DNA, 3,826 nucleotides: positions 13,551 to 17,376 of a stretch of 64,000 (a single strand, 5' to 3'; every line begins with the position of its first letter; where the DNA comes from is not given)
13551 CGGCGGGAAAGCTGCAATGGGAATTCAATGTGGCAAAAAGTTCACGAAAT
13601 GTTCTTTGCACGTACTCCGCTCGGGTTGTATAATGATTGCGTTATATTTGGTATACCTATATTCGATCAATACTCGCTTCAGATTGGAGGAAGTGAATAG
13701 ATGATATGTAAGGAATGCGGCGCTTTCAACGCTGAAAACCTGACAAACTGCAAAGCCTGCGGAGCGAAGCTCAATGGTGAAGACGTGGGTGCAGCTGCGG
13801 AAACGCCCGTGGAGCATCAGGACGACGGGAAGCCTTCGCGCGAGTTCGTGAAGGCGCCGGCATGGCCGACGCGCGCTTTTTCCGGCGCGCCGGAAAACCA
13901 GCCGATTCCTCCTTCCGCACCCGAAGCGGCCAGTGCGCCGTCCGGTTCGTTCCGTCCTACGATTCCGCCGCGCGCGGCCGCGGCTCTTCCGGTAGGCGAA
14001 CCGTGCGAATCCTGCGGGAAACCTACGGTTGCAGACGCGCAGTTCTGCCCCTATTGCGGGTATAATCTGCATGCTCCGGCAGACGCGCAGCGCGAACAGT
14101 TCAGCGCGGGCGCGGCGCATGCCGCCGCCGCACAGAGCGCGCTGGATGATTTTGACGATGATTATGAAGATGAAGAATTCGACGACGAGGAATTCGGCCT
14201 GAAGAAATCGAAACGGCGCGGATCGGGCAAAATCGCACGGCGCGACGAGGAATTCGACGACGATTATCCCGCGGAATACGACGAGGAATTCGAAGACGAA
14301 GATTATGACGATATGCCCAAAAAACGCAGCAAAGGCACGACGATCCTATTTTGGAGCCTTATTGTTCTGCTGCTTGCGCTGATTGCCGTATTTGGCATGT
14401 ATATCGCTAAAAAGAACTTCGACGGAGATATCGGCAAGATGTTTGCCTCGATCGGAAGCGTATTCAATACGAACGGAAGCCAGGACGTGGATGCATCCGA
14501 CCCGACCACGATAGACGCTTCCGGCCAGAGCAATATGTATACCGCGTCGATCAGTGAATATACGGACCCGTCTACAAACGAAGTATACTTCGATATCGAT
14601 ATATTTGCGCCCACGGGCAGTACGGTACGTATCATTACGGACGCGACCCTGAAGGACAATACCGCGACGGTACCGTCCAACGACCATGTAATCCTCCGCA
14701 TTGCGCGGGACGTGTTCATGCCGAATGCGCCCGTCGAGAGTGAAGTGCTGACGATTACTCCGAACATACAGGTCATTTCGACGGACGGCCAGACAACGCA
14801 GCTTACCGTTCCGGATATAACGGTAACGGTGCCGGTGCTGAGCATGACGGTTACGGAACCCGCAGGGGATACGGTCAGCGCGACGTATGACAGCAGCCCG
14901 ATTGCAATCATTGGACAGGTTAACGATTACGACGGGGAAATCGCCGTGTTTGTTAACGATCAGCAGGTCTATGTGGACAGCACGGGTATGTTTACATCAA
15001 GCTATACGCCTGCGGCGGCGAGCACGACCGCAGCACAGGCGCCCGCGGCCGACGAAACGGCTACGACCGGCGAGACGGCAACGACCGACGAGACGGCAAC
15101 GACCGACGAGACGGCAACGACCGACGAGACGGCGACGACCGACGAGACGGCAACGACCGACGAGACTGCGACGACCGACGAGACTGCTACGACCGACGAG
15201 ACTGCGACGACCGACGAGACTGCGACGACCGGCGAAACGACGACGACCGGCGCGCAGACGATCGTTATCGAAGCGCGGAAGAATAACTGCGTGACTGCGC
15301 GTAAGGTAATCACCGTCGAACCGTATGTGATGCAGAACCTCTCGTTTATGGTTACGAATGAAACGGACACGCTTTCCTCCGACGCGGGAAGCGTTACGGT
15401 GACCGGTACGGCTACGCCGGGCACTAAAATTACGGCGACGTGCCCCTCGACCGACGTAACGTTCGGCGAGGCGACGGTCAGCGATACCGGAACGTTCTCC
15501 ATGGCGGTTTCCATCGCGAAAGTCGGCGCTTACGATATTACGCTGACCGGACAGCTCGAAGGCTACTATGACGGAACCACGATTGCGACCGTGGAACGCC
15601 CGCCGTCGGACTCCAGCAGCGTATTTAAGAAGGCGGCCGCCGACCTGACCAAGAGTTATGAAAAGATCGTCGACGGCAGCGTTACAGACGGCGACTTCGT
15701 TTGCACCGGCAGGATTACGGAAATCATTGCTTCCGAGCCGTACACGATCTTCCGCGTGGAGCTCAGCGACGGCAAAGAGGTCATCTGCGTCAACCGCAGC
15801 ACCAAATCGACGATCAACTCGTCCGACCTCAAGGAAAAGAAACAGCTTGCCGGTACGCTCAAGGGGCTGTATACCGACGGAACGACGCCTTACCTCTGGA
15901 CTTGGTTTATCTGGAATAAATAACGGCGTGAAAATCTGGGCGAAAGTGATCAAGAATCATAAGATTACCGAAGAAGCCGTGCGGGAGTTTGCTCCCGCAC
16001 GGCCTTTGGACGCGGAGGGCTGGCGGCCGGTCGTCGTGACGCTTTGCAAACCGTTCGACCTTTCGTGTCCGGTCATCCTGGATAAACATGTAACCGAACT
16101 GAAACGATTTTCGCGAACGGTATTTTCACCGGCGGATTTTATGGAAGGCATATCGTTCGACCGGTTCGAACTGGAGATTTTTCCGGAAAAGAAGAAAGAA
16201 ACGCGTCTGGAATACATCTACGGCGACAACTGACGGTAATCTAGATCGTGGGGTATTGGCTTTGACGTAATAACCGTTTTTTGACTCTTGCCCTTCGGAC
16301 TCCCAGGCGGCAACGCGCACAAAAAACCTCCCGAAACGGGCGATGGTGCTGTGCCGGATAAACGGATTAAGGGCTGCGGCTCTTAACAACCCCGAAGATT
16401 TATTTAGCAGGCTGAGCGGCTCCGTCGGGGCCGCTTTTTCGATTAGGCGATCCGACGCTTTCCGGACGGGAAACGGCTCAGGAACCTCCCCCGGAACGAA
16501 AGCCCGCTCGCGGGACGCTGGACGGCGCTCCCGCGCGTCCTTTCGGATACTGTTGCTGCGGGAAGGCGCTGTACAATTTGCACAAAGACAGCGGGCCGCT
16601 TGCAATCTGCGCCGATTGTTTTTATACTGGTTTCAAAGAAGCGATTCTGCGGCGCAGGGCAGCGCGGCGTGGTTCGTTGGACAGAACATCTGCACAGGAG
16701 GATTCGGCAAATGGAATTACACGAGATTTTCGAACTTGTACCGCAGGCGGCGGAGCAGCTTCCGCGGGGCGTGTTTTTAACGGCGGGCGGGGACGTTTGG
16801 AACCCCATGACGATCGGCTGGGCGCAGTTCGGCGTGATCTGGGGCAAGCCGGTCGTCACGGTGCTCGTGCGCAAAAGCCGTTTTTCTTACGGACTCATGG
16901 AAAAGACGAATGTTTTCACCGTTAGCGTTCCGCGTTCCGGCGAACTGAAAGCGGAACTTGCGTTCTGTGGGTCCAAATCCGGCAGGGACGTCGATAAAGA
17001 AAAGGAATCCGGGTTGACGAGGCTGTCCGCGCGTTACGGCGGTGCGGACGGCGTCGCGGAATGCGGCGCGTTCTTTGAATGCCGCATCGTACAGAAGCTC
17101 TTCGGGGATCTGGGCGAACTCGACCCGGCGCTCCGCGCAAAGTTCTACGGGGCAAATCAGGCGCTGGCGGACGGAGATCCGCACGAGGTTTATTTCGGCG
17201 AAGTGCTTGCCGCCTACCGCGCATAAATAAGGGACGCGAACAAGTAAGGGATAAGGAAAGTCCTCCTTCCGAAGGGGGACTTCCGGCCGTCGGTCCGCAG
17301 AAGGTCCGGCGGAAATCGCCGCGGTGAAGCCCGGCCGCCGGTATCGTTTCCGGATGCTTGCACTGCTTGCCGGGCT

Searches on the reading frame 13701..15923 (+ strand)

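Call 61: search_protein_families(library=pfam, proteins=[window:13701-15923:+])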
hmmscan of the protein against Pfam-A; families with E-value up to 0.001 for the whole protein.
window:13701-15923:+ (740 aa): 5 families
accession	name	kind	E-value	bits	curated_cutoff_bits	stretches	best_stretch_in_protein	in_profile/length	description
PF12773.13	DZR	-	1.2e-06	29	27.3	1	3-120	1-45/45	Double zinc ribbon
PF13248.11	Zn_ribbon_3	-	2e-06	27.5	27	1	102-123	5-26/26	zinc-ribbon domain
PF14812.11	PBP1_TM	-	5.7e-05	23.8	27.8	1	169-227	19-82/85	Transmembrane domain of transglycosylase PBP1 at N-terminal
PF13240.11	Zn_Ribbon_1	-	0.00012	22.2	25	1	102-123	2-23/23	zinc-ribbon domain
PF17032.10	Zn_ribbon_15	-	0.00024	22.3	28.9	0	100-120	53-73/73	zinc-ribbon family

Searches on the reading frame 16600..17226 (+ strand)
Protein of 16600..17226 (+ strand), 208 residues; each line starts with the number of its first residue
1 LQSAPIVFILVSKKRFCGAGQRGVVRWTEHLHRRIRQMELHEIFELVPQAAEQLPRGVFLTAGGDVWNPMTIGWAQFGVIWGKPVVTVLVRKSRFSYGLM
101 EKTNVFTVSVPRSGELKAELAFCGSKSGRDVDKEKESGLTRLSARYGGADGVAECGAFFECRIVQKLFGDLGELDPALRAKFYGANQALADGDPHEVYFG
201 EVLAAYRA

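Call 61: search_protein_families(library=pfam, proteins=[window:16600-17226:+])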
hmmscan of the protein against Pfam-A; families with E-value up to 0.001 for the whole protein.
window:16600-17226:+ (208 aa): 1 family
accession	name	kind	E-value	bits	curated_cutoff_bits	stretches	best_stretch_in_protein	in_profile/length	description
PF01613.24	Flavin_Reduct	-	8.3e-12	45.9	27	1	54-205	4-131/153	Flavin reductase like domain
